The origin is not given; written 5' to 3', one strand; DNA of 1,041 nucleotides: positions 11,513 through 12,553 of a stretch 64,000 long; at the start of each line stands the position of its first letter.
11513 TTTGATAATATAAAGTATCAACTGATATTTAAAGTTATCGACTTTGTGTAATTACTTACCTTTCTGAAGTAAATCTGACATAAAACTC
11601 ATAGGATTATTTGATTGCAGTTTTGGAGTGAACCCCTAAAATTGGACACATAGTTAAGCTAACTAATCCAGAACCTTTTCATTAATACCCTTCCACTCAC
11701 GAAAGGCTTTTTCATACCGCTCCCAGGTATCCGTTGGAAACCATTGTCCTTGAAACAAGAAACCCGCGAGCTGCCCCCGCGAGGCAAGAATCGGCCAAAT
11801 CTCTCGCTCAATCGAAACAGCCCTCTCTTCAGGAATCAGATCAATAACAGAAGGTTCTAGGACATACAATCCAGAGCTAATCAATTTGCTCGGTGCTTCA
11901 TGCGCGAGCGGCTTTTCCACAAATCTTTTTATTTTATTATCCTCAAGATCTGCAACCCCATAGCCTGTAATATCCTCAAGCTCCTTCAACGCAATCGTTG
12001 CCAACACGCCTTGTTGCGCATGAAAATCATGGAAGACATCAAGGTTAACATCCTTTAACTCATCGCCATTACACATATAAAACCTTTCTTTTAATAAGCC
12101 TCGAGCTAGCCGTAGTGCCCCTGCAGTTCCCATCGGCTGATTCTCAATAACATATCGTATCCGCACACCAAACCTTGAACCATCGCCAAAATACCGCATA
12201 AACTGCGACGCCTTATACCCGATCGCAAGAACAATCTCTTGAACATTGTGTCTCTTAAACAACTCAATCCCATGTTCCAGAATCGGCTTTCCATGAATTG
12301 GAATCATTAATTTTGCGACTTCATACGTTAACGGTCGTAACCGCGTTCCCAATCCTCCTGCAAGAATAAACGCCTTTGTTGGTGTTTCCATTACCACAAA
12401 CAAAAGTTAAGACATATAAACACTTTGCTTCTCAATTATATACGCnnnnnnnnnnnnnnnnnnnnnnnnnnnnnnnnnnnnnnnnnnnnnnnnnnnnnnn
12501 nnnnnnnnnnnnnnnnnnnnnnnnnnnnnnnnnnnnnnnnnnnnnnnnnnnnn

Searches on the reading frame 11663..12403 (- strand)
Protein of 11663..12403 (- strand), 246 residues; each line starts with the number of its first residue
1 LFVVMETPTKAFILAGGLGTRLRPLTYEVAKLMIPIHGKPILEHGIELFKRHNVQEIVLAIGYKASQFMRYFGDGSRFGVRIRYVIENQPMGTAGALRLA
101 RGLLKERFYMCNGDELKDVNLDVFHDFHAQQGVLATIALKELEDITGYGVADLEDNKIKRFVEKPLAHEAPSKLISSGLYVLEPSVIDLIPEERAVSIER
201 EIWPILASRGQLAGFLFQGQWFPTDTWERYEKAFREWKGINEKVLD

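Call 13: search_protein_families(library=pfam, proteins=[window:11663-12403:-], max_evalue=0.01)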
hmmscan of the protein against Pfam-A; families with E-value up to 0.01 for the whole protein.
window:11663-12403:- (246 aa): 3 families
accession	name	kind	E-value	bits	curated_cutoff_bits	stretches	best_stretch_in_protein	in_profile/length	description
PF00483.29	NTP_transferase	-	3.4e-40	138.6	21.2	1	10-235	1-240/245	Nucleotidyl transferase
PF12804.13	NTP_transf_3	-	3e-09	37.7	27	1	11-68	1-54/160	MobA-like NTP transferase domain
PF01128.25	IspD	-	0.0031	17.7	27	1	11-66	3-57/221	2-C-methyl-D-erythritol 4-phosphate cytidylyltransferase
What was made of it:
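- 11663..12403 (-): Sugar nucleotidyltransferase gene. Its 3' end (11665-11723) is the counterpart of NT'. Pfam NTP_transferase, E = 3e-40 (call 13).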

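Call 28: find_encoding_contigs(protein=window:11663-12403:-, flank=10000, max_places=10)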
Protein window:11663-12403:- (246 aa): no gene with exactly this product is on record in the collection.

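Call 30: find_encoding_contigs(protein=window:11663-12391:-, flank=10000, max_places=10)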
Protein window:11663-12391:- (242 aa): 4 contigs read that carry it; 3 places shown.
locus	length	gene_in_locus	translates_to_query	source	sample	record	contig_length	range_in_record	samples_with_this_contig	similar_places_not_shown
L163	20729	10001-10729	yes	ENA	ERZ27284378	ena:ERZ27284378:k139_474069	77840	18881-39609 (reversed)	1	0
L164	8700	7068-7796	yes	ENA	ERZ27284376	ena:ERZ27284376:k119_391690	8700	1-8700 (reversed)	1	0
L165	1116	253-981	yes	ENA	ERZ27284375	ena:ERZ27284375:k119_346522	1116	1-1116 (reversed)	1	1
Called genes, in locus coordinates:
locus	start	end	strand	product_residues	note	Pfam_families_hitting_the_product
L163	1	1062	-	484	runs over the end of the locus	PF02934:GatB_N, PF02637:GatB_Yqey (weak)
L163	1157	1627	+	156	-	-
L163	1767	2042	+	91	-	-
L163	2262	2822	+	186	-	PF01936:NYN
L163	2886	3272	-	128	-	-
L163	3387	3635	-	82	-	-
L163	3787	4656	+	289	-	-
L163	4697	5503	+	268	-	PF02673:BacA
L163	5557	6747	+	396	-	PF13407:Peripla_BP_4 (faint), PF04348:LppC (weak), PF13433:Peripla_BP_5, PF13458:Peripla_BP_6, PF01094:ANF_receptor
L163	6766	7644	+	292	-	PF02653:BPD_transp_2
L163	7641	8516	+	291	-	PF02653:BPD_transp_2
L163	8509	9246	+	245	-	PF02463:SMC_N (faint), PF00005:ABC_tran, PF13304:AAA_21, PF12399:BCA_ABC_TP_C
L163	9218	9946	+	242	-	PF13175:AAA_15 (faint), PF00005:ABC_tran, PF13304:AAA_21 (faint)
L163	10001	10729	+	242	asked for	PF00483:NTP_transferase, PF12804:NTP_transf_3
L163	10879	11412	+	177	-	PF01909:NTP_transf_2, PF18765:Polbeta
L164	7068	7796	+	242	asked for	PF00483:NTP_transferase, PF12804:NTP_transf_3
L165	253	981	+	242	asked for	PF00483:NTP_transferase, PF12804:NTP_transf_3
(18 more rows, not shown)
